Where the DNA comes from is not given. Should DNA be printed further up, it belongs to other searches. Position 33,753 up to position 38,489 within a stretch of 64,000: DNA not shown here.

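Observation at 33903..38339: Giant surface protein with a strikingly methionine-rich core (about 10 % Met over about 600 aa): possible Cu(I)-binding or oxidant-sink domain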

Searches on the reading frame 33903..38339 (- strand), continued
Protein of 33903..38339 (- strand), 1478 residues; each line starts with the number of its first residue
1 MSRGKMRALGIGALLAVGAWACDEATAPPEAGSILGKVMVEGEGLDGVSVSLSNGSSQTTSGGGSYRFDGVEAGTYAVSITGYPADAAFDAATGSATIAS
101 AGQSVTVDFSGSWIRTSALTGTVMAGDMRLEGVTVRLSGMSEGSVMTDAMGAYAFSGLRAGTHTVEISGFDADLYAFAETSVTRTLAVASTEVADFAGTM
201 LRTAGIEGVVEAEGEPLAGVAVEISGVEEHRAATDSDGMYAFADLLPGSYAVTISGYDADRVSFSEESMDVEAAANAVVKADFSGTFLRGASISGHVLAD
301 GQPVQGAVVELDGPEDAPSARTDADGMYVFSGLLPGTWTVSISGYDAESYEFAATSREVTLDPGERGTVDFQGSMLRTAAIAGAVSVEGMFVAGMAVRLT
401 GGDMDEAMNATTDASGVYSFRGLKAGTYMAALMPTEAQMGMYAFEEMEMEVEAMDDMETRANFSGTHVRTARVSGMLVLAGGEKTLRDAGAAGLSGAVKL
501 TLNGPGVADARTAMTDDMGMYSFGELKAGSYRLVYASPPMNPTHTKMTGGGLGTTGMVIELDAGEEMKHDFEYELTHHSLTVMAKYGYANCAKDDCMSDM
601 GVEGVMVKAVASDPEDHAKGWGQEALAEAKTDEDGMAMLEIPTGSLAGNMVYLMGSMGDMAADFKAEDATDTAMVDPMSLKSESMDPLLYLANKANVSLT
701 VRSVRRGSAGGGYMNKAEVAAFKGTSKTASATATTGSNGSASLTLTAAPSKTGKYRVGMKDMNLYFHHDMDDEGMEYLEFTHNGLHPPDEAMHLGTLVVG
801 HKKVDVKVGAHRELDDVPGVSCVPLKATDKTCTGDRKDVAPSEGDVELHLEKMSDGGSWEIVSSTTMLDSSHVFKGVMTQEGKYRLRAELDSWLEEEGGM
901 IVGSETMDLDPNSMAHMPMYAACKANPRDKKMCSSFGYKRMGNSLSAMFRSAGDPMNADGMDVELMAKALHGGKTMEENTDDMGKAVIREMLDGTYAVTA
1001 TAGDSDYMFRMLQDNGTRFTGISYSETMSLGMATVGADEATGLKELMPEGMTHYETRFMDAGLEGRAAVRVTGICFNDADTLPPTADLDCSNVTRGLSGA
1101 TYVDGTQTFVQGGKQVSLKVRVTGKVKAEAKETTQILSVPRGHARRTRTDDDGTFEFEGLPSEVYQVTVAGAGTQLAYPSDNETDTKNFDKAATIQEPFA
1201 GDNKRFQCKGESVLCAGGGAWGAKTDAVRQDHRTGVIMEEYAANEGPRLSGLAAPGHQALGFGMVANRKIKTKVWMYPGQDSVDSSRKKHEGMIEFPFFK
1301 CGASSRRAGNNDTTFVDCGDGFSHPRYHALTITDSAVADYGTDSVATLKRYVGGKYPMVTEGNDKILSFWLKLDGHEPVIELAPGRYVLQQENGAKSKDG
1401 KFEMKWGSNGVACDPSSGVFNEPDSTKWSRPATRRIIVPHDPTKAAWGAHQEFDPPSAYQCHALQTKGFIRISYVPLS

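Call 12: find_encoding_contigs(protein=P0001, flank=10000, max_places=3)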
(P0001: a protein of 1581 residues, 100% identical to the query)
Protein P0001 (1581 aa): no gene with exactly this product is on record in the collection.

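Call 13: find_encoding_contigs(protein=P0002, flank=10000, max_places=3)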
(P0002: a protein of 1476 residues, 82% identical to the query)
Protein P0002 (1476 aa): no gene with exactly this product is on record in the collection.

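Call 17: list_cluster_members(proteins=[P0001, P0002, P0003, P0004, P0005, P0006, P0007, P0009, P0012, P0013])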
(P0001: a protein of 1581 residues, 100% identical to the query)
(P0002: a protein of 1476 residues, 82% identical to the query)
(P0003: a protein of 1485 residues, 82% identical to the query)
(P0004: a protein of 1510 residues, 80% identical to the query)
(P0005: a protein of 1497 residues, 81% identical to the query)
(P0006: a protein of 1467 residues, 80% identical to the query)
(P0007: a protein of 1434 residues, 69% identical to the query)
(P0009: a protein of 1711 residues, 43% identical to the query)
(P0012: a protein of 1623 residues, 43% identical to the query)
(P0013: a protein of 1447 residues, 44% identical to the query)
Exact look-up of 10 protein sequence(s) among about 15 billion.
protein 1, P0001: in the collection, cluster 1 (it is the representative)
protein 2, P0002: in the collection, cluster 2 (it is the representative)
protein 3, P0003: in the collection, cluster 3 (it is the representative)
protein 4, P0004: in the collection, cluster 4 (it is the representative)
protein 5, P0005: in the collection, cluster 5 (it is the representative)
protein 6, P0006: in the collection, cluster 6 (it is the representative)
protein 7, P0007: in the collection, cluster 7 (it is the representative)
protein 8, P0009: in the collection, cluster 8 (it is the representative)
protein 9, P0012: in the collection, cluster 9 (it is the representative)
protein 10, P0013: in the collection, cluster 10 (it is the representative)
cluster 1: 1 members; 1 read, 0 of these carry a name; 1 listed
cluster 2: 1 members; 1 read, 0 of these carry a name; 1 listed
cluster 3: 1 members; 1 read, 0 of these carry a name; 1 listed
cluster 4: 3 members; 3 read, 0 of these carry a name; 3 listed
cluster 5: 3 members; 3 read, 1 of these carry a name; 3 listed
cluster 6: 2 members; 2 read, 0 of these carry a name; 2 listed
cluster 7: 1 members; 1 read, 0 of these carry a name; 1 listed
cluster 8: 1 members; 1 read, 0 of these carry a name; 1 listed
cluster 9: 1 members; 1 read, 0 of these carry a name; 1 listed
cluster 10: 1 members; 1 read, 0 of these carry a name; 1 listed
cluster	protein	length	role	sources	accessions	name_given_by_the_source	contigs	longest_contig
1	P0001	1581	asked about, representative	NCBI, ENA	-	-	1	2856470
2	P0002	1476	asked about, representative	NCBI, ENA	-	-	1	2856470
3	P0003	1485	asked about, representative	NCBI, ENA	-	-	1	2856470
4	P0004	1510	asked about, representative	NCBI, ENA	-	-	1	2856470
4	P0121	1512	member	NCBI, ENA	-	-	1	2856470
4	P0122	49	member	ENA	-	-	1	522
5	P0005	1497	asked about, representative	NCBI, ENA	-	-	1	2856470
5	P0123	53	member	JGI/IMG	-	hypothetical protein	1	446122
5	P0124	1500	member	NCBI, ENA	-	-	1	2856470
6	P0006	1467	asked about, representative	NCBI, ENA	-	-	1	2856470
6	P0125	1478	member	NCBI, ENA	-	-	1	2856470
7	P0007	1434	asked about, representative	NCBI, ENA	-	-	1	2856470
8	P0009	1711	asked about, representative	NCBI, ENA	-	-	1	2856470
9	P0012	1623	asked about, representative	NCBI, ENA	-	-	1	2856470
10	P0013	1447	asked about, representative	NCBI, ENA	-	-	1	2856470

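Call 22: find_encoding_contigs(protein=P0007, flank=10000, max_places=3)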
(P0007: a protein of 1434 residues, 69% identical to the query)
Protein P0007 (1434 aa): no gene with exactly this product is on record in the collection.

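Call 23: find_encoding_contigs(protein=P0123, flank=10000, max_places=3)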
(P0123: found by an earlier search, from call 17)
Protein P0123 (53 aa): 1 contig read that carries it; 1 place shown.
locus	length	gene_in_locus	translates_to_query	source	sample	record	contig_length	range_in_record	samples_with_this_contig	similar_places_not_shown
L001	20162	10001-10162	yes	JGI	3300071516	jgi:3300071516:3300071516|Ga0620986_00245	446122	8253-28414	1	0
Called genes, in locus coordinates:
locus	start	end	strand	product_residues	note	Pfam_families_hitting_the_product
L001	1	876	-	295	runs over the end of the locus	PF00528:BPD_transp_1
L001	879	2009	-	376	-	PF00005:ABC_tran, PF17912:OB_MalK (weak), PF08402:TOBE_2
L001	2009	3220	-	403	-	PF01547:SBP_bac_1, PF13416:SBP_bac_8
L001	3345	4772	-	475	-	PF00171:Aldedh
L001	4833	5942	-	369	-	PF21016:RlmN_N (faint), PF04055:Radical_SAM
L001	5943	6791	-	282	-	PF01148:CTP_transf_1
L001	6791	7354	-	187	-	PF01765:RRF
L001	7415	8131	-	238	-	PF00696:AA_kinase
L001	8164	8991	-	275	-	PF00889:EF_TS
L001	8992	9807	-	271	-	PF00318:Ribosomal_S2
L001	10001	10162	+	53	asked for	-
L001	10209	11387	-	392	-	PF13679:Methyltransf_32, PF13847:Methyltransf_31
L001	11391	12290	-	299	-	PF02899:Phage_int_SAM_1, PF00589:Phage_integrase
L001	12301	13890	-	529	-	PF00682:HMGL-like, PF22617:HCS_D2, PF08502:LeuA_dimer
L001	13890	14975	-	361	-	PF01063:Aminotran_4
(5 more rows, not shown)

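Call 86: find_encoding_contigs(protein=P0105, flank=10000, max_places=2)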
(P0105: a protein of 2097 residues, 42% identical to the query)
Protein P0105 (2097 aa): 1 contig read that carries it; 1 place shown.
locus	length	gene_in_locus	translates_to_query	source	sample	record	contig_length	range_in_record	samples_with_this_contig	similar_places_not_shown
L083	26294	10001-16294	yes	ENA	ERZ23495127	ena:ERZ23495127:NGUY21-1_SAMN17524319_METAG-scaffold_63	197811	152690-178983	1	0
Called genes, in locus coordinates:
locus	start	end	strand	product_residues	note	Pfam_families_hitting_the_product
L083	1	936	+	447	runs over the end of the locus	-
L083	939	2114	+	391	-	-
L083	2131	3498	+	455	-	PF00919:UPF0004, PF04055:Radical_SAM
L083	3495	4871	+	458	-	PF00919:UPF0004, PF04055:Radical_SAM, PF01938:TRAM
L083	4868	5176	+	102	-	-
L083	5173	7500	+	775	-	PF03772:Competence, PF00753:Lactamase_B, PF12706:Lactamase_B_2 (weak)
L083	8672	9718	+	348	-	PF00316:FBPase, PF18913:FBPase_C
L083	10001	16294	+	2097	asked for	PF13620:CarboxypepD_reg (weak), PF17210:SdrD_B (weak), PF17210:SdrD_B (weak), PF13620:CarboxypepD_reg, PF22904:NOMO1-like_2nd (weak), PF13620:CarboxypepD_reg, PF13620:CarboxypepD_reg, PF12733:Cadherin-like, +12 more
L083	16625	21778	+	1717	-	PF13753:SWM_repeat, PF00041:fn3, PF00041:fn3, PF00041:fn3, PF25059:FN3_DSCAM-DSCAML_C (weak), PF00041:fn3, PF16656:Pur_ac_phosph_N (weak), PF00041:fn3, +10 more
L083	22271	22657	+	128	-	PF02954:HTH_8, PF13384:HTH_23, PF01527:HTH_Tnp_1 (weak), PF02796:HTH_7 (weak), PF13518:HTH_28 (weak), PF13551:HTH_29 (weak), PF01381:HTH_3 (weak), PF12728:HTH_17 (weak)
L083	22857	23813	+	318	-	PF02633:Creatininase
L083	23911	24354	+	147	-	-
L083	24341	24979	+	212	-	PF13568:OMP_b-brl_2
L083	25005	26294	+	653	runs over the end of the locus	PF00005:ABC_tran, PF00006:ATP-synt_ab (faint), PF02463:SMC_N (faint), PF03193:RsgA_GTPase (faint), PF13476:AAA_23 (faint), PF12848:ABC_tran_Xtn, PF00005:ABC_tran, PF16326:ABC_tran_CTD (weak), +4 more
